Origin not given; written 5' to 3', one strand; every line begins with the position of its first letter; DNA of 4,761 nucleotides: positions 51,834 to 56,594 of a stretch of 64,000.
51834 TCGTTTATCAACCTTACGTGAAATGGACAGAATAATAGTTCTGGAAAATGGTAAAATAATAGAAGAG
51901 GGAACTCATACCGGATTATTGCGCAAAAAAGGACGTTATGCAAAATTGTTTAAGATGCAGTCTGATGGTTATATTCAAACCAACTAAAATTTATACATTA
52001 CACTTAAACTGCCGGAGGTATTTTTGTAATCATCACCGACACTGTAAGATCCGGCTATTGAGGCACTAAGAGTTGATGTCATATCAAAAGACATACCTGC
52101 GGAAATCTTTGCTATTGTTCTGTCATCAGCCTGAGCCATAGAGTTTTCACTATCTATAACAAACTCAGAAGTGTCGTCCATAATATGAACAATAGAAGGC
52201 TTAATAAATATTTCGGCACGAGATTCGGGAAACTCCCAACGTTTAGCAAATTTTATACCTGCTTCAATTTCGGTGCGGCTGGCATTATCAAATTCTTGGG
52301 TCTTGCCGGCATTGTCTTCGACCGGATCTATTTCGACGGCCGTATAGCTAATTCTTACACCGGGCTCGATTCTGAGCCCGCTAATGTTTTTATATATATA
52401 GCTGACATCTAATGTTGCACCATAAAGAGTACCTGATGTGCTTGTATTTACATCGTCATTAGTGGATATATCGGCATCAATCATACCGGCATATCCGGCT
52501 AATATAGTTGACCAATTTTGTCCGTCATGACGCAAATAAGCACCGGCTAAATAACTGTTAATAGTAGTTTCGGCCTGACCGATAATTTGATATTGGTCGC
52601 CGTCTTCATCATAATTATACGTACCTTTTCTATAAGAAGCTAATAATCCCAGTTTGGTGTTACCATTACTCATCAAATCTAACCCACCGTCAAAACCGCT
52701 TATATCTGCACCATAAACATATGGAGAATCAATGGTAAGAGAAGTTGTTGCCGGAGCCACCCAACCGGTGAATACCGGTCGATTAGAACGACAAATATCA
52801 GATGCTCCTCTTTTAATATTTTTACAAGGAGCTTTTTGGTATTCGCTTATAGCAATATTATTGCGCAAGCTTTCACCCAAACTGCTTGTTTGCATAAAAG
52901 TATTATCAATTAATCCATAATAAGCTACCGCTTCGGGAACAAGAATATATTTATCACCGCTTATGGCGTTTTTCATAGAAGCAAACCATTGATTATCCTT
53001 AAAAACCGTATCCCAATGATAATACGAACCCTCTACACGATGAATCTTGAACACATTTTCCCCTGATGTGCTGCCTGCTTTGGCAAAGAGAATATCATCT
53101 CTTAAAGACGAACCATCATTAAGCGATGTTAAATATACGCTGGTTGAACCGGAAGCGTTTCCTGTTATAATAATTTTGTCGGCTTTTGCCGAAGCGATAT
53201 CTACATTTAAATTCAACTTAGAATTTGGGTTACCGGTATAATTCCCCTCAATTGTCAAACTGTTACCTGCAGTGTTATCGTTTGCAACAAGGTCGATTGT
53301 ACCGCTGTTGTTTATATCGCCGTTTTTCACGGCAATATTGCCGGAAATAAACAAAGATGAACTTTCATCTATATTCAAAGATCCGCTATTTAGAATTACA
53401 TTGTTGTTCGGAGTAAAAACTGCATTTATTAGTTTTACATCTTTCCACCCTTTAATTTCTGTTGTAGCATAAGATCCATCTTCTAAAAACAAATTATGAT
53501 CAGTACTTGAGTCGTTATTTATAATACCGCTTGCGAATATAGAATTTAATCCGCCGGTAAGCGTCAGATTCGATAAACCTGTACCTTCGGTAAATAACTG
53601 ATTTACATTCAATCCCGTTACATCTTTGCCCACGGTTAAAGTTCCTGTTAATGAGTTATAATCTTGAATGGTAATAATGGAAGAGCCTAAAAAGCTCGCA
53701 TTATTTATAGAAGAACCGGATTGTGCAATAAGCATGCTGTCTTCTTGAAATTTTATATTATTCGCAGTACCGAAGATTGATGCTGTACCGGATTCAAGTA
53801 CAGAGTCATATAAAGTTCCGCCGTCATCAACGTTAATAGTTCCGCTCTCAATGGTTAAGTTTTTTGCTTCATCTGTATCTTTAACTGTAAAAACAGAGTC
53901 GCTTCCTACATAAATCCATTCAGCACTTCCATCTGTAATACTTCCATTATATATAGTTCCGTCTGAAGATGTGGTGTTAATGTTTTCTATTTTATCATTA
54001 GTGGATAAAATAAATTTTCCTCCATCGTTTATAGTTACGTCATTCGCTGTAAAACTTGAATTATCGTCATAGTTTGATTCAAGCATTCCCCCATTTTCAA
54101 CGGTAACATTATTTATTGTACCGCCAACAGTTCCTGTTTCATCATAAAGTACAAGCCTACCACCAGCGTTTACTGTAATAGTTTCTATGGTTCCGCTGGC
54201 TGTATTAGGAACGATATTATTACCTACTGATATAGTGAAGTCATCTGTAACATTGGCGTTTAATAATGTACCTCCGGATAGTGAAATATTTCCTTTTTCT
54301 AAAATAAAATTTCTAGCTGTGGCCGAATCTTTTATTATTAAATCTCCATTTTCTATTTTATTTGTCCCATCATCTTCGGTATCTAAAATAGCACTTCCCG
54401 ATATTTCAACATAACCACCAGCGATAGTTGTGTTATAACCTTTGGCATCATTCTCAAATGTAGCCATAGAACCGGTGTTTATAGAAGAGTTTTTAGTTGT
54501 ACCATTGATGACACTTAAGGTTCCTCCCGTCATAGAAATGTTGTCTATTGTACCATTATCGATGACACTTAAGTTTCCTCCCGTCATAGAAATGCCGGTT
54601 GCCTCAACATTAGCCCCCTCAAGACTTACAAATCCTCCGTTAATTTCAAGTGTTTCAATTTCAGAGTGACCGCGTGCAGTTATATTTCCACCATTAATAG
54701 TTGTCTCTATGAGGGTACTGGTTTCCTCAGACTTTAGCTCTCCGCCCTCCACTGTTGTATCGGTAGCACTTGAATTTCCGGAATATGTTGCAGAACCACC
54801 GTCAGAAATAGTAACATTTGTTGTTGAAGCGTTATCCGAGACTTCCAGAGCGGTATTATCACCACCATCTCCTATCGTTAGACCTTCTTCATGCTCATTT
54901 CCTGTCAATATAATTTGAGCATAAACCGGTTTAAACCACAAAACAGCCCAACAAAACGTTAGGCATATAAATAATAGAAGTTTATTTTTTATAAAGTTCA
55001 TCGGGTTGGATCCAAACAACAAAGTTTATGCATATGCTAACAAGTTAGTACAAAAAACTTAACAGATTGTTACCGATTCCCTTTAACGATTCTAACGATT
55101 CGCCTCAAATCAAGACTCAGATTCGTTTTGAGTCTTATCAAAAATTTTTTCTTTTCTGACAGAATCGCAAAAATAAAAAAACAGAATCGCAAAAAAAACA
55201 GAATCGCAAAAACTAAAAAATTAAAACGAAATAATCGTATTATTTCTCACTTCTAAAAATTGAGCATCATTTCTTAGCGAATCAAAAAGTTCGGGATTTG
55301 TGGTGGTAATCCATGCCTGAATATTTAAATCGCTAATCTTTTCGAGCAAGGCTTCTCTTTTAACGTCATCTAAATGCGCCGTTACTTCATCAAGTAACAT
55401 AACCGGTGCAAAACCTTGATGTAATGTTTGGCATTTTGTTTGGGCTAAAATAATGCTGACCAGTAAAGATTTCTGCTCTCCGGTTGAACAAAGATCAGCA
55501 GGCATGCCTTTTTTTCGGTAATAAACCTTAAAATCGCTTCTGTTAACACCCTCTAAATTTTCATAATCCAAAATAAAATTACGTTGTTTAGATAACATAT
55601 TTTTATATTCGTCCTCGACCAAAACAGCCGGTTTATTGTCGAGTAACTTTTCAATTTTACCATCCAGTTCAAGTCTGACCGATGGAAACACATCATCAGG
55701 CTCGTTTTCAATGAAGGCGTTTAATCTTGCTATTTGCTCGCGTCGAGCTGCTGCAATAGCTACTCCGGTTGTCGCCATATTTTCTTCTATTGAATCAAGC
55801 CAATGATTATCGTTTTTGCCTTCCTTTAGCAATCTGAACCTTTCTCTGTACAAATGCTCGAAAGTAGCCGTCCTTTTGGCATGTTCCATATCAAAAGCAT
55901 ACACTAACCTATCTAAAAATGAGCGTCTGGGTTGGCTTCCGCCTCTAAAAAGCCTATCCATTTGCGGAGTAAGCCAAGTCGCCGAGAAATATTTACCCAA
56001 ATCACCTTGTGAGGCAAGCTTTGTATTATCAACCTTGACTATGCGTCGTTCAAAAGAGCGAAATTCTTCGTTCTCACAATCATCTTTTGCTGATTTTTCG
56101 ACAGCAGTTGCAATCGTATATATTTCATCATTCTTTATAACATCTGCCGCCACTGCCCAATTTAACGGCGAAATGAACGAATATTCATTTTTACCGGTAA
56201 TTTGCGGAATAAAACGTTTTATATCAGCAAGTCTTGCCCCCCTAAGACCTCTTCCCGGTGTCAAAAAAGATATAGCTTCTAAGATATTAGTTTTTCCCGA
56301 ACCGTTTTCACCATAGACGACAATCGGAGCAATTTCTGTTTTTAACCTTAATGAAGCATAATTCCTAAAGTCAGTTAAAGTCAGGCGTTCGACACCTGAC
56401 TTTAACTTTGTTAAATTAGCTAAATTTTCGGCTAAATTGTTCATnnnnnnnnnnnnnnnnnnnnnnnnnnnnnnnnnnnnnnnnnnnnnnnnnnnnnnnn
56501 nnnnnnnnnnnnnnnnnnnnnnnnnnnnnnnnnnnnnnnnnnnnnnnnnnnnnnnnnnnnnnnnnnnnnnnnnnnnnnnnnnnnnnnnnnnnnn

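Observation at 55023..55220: Dense GANTC (CcrM-site) cluster and 3x tandem repeat in the autotransporter promoter region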

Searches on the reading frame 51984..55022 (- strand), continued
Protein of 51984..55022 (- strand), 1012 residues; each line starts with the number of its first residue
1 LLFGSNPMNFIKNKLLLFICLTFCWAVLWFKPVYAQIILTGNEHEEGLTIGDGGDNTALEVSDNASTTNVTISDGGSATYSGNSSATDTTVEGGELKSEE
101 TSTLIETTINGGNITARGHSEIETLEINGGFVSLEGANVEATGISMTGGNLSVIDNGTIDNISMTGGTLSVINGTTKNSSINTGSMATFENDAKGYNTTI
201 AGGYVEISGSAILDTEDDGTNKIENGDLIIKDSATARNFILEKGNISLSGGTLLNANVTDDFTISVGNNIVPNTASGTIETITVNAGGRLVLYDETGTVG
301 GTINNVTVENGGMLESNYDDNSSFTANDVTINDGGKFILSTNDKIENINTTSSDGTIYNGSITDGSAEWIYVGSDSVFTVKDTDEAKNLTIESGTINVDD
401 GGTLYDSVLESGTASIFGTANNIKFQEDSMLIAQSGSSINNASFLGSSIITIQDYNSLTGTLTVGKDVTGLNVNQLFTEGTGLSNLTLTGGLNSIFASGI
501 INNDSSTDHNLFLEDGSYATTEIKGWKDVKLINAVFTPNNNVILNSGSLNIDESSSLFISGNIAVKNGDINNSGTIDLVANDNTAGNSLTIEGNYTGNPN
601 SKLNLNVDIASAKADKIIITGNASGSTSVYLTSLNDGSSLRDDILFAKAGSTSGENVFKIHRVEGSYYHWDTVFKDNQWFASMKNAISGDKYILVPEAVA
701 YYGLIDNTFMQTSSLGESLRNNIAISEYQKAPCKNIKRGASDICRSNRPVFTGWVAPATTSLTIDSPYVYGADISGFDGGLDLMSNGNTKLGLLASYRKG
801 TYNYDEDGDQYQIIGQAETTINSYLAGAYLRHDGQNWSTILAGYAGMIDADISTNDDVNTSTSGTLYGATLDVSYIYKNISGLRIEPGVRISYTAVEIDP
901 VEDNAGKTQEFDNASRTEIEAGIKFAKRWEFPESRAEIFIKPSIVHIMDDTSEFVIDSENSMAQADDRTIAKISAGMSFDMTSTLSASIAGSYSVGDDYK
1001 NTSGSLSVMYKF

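Call 61: find_encoding_contigs(protein=P0017, flank=3000, max_places=1)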
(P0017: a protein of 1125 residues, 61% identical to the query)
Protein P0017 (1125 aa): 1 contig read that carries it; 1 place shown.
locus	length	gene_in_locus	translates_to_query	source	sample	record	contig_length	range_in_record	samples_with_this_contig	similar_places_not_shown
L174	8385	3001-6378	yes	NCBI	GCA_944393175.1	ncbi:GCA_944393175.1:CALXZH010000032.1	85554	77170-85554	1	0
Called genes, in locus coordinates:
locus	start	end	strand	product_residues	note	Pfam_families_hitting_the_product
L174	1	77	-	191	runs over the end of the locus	-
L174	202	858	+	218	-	PF02224:Cytidylate_kin, PF13189:Cytidylate_kin2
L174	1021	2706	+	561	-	PF17092:PCB_OB (faint), PF00575:S1, PF13509:S1_2 (faint), PF00575:S1, PF23459:S1_RRP5 (weak), PF00575:S1, PF23459:S1_RRP5 (weak), PF00575:S1, +2 more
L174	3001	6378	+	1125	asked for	PF16168:AIDA (weak), PF03797:Autotransporter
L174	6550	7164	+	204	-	PF00881:Nitroreductase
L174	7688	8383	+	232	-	?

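Call 62: find_encoding_contigs(protein=P0021, flank=3000, max_places=1)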
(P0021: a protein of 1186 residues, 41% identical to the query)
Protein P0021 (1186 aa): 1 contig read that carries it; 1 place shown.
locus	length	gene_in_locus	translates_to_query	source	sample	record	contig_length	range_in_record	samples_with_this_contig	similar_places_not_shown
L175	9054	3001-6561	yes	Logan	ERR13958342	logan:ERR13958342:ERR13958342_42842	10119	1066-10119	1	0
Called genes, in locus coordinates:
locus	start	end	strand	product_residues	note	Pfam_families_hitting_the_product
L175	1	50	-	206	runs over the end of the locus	-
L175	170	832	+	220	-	PF02224:Cytidylate_kin, PF13189:Cytidylate_kin2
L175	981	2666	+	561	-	PF17092:PCB_OB (faint), PF00575:S1, PF13509:S1_2 (faint), PF21710:Spt6_S1 (faint), PF00575:S1, PF23459:S1_RRP5 (weak), PF00575:S1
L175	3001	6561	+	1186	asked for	PF16168:AIDA (weak), PF03797:Autotransporter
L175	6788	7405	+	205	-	PF00881:Nitroreductase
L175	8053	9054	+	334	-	?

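Call 63: find_encoding_contigs(protein=P0028, flank=3000, max_places=1)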
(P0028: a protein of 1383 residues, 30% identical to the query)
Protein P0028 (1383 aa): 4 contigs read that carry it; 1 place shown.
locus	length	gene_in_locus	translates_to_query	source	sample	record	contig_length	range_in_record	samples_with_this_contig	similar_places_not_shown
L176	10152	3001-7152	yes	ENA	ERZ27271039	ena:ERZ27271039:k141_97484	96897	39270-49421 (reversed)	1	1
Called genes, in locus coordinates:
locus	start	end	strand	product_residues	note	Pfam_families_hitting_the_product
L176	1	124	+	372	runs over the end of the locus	PF00712:DNA_pol3_beta, PF02767:DNA_pol3_beta_2, PF02768:DNA_pol3_beta_3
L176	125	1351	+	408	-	PF02463:SMC_N, PF13476:AAA_23, PF13304:AAA_21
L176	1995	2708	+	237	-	PF07484:Collar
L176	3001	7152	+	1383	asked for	PF16168:AIDA, PF03797:Autotransporter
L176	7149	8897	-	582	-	PF00664:ABC_membrane, PF00005:ABC_tran, PF02463:SMC_N (weak)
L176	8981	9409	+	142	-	-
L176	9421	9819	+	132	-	PF03610:EIIA-man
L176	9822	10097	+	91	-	PF00381:PTS-HPr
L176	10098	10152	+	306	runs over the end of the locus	PF01555:N6_N4_Mtase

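Call 64: find_encoding_contigs(protein=P0032, flank=3000, max_places=1)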
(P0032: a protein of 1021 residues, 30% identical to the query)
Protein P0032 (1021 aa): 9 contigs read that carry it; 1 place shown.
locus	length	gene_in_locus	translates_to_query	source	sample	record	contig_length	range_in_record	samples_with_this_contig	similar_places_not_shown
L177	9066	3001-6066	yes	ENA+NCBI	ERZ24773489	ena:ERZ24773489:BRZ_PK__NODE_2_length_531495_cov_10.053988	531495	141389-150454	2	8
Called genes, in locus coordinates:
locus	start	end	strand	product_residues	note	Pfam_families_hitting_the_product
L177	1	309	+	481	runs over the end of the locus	PF11638:DnaA_N, PF00308:Bac_DnaA, PF08299:Bac_DnaA_C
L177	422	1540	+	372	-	PF00712:DNA_pol3_beta, PF02767:DNA_pol3_beta_2, PF02768:DNA_pol3_beta_3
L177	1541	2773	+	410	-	PF02463:SMC_N, PF13476:AAA_23 (weak), PF13304:AAA_21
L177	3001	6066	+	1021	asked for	PF16168:AIDA (weak), PF03797:Autotransporter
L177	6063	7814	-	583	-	PF00664:ABC_membrane, PF02463:SMC_N (weak), PF00005:ABC_tran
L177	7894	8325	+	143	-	-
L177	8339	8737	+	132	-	PF03610:EIIA-man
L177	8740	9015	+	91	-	PF00381:PTS-HPr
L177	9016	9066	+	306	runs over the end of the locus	PF01555:N6_N4_Mtase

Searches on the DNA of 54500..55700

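Call 25: search_rna_families(source=window, start=54500, end=55700, threshold=evalue, max_evalue=1)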
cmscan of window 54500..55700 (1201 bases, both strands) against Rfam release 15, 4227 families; matches with E-value up to 1: 0.
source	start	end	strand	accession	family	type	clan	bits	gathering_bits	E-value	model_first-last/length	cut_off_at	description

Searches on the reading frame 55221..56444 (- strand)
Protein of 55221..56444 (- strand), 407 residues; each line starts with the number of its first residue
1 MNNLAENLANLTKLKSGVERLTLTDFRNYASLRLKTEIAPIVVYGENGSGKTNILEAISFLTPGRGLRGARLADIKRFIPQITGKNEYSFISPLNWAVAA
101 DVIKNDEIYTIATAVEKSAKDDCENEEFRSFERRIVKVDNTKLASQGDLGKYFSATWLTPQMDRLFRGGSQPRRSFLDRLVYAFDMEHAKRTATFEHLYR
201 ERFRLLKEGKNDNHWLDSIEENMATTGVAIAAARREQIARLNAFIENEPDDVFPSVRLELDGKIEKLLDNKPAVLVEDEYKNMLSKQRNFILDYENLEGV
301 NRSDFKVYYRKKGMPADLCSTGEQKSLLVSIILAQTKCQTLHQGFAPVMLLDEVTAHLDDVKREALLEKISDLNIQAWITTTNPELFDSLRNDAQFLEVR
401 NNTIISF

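Call 4: search_protein_families(library=pfam, proteins=[window:55221-56444:-])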
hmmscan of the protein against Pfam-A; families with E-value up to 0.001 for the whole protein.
window:55221-56444:- (407 aa): 4 families
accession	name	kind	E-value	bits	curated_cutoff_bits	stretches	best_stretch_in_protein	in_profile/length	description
PF02463.25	SMC_N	-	3.7e-21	76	40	1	18-393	2-208/220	RecF/RecN/SMC N terminal domain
PF13304.12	AAA_21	-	1.4e-10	42.2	27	1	42-381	3-297/304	AAA domain, putative AbiEii toxin, Type IV TA system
PF13476.12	AAA_23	-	5.8e-06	27.5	27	1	20-85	1-68/201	AAA domain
PF13175.12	AAA_15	-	0.0002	21.5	32.1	1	20-64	5-50/374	AAA ATPase domain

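Call 9: find_encoding_contigs(protein=window:55221-56444:-, flank=10000, max_places=10)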
Protein window:55221-56444:- (407 aa): 23 contigs read that carry it; 10 places shown.
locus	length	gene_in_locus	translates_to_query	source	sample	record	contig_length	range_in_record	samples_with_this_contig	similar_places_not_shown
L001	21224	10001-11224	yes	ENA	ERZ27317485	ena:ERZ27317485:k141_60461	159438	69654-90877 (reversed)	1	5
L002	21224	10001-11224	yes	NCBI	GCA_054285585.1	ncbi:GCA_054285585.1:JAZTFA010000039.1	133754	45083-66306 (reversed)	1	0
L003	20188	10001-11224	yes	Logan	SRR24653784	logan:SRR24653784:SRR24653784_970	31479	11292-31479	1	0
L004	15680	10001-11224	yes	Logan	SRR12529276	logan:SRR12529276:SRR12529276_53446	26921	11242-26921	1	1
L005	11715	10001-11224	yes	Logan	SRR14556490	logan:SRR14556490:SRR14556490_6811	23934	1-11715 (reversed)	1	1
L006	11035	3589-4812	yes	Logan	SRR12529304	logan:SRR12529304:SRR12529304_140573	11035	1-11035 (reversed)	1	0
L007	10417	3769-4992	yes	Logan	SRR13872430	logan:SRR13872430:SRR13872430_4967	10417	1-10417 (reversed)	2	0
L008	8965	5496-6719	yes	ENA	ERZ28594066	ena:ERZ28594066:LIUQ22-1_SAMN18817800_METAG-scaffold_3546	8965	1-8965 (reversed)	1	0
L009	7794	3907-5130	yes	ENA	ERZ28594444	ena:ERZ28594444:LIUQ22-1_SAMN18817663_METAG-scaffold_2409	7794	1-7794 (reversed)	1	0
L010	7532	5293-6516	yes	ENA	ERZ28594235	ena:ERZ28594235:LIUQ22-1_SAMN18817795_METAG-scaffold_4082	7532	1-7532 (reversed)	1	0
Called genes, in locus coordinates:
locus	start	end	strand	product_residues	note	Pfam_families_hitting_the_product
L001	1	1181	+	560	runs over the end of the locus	PF13188:PAS_8 (faint), PF12860:PAS_7 (weak)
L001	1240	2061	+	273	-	-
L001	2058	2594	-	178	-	PF00226:DnaJ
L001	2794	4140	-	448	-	-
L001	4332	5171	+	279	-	PF01149:Fapy_DNA_glyco, PF06831:H2TH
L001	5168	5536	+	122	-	-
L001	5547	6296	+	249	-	PF00378:ECH_1, PF16113:ECH_2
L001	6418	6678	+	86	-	PF01649:Ribosomal_S20p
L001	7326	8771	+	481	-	PF11638:DnaA_N, PF00308:Bac_DnaA, PF08299:Bac_DnaA_C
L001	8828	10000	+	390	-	PF00712:DNA_pol3_beta, PF02767:DNA_pol3_beta_2, PF02768:DNA_pol3_beta_3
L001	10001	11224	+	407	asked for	PF02463:SMC_N, PF13476:AAA_23 (weak), PF13304:AAA_21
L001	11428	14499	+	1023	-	PF03797:Autotransporter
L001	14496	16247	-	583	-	PF00664:ABC_membrane, PF00005:ABC_tran, PF02463:SMC_N (weak)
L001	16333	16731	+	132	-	PF03610:EIIA-man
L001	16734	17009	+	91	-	PF00381:PTS-HPr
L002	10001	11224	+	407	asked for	PF02463:SMC_N, PF13476:AAA_23 (weak), PF13304:AAA_21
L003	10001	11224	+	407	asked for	PF02463:SMC_N, PF13476:AAA_23 (weak), PF13304:AAA_21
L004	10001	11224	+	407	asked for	PF02463:SMC_N, PF13476:AAA_23 (weak), PF13304:AAA_21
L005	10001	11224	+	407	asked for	PF02463:SMC_N, PF13476:AAA_23 (weak), PF13304:AAA_21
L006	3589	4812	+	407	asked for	PF02463:SMC_N, PF13476:AAA_23 (weak), PF13304:AAA_21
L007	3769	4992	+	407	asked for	PF02463:SMC_N, PF13476:AAA_23 (weak), PF13304:AAA_21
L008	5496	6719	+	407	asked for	PF02463:SMC_N, PF13476:AAA_23 (weak), PF13304:AAA_21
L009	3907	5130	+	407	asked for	PF02463:SMC_N, PF13476:AAA_23 (weak), PF13304:AAA_21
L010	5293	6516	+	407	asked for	PF02463:SMC_N, PF13476:AAA_23 (weak), PF13304:AAA_21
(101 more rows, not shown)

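Call 12: find_related_loci(query=window:55221-56444:-, collection=genome_contigs, flank=8000)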
Query window:55221-56444:- (407 aa) in genome_contigs; peptide patterns used: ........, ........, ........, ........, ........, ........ (x = any residue, [..] = any of these).
68 stretches matched a pattern; 37 encode a relative of the query (tblastn E <= 1e-3); 37 distinct loci.
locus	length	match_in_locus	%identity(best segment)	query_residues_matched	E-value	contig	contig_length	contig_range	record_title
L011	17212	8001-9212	91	1-404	0e+0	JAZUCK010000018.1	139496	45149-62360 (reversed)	MAG: Alphaproteobacteria bacterium isolate T1900045314_YK20190003.MAGScoT_cleanbin_000006 SGB_6269_k141_1866110, whole g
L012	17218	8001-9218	82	1-406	0e+0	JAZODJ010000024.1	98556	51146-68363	MAG: Alphaproteobacteria bacterium isolate T1900044752_TS20190418.MAGScoT_cleanbin_000002 SGB_2243_k141_2554638, whole g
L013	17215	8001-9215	81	1-405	0e+0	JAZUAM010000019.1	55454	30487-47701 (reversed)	MAG: Alphaproteobacteria bacterium isolate T1900045320_YK20190009.MAGScoT_cleanbin_000005 SGB_6346_k141_235730, whole ge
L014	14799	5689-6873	86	12-406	0e+0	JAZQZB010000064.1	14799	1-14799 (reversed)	MAG: Alphaproteobacteria bacterium isolate T1900045158_TC20190152.MAGScoT_cleanbin_000010 SGB_5000_k141_1741875, whole g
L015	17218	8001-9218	77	1-406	0e+0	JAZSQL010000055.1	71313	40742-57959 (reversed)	MAG: Alphaproteobacteria bacterium isolate T1900044543_TS20190009.MAGScoT_cleanbin_000006 SGB_90_k141_220469, whole geno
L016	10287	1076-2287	73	1-404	0e+0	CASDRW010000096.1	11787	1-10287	uncultured proteobacterium isolate SI.B40.metabat-bins.148 genome assembly, contig: SI.B40.metabat-bins.148.fa_k141_2701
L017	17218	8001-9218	76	1-405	0e+0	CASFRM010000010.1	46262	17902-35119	uncultured proteobacterium isolate A86_L4_360360_idba_bin.2 genome assembly, contig: A86_L4_360360_idba_bin.2.fa_scaffol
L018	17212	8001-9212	73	1-404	0e+0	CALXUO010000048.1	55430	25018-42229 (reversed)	MAG: uncultured Alphaproteobacteria bacterium isolate E20__bin257 genome assembly, contig: E20__k127_8631075, whole geno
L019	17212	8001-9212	72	3-406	0e+0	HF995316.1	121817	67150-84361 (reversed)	Proteobacteria bacterium CAG:495 genomic scaffold, scf111, whole genome shotgun sequence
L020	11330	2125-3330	74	1-405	0e+0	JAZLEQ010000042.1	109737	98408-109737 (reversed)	MAG: Alphaproteobacteria bacterium isolate T1900045013_TC20190006.MAGScoT_cleanbin_000005 SGB_4386_k141_2514944, whole g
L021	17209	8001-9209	72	1-404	0e+0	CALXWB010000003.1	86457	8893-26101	MAG: uncultured Alphaproteobacteria bacterium isolate BRZ_AT__bin33 genome assembly, contig: BRZ_AT__NODE_402_length_864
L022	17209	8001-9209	71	1-404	0e+0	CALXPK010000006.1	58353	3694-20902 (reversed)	MAG: uncultured Alphaproteobacteria bacterium isolate E04__bin53 genome assembly, contig: E04__k127_5356819, whole genom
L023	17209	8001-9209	71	1-404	0e+0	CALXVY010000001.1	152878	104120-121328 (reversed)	MAG: uncultured Alphaproteobacteria bacterium isolate BRZ_KI__bin16 genome assembly, contig: BRZ_KI__NODE_99_length_1528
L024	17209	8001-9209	71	1-404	0e+0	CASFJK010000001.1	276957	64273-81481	uncultured proteobacterium isolate B12_L1_324324_idba_bin.34 genome assembly, contig: B12_L1_324324_idba_bin.34.fa_scaff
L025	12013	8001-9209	72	1-404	0e+0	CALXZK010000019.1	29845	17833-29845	MAG: uncultured Alphaproteobacteria bacterium isolate BRZ_QR__bin60 genome assembly, contig: BRZ_QR__NODE_1267_length_29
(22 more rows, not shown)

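Call 15: search_protein_families(library=ncbifam, proteins=[window:55221-56444:-])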
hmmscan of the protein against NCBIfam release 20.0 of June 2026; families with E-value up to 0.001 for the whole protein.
window:55221-56444:- (407 aa): 14 families
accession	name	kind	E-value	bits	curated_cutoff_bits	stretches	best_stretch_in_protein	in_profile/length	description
TIGR00611.2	recf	equivalog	3.8e-63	213.7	172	2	100-382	56-339/339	DNA replication/repair protein RecF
NF010680.0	PRK14079.1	equivalog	1.2e-24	87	386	2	129-380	86-324/349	recombination protein F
NF041760.1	PtuA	equivalog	1e-07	31.2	500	1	10-59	44-93/524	retron Ec78 anti-phage system effector ATPase PtuA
NF041034.1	Rad50_Sulf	equivalog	9.4e-07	27.1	1000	0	31-140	18-111/872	DNA double-strand break repair ATPase Rad50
TIGR02169.1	SMC_prok_A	equivalog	1.4e-05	23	729.4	1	19-74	3-62/1165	chromosome segregation protein SMC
NF010068.0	PRK13548.1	equivalog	4.2e-05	22.8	261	0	320-373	139-189/261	heme ABC transporter ATP-binding protein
NF000355.4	ribo_prot_ABC_F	equivalog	6.5e-05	22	380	0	39-59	340-360/499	ribosomal protection-like ABC-F family protein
TIGR04435.1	restrict_AAA_1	hypoth_equivalog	7e-05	21.7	300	1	24-59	23-58/568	restriction system-associated AAA family ATPase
NF002244.0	PRK01156.1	equivalog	0.00019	19.7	847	0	283-369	762-849/895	DNA double-strand break repair ATPase Rad50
NF041035.1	Rad50_Halo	equivalog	0.00026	19.5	1000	1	18-61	3-46/883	DNA double-strand break repair ATPase Rad50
NF002572.0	PRK02224.1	equivalog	0.0003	19.2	1087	1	18-60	3-45/888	DNA double-strand break repair ATPase Rad50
NF003034.1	PRK03918.1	equivalog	0.00041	18.5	700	0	18-59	3-44/878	DNA double-strand break repair ATPase Rad50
TIGR02857.1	CydD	equivalog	0.00062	18.8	435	0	337-373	477-504/529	thiol reductant ABC exporter subunit CydD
TIGR02868.1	CydC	equivalog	0.00072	18.3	329.05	0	318-372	471-516/530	thiol reductant ABC exporter subunit CydC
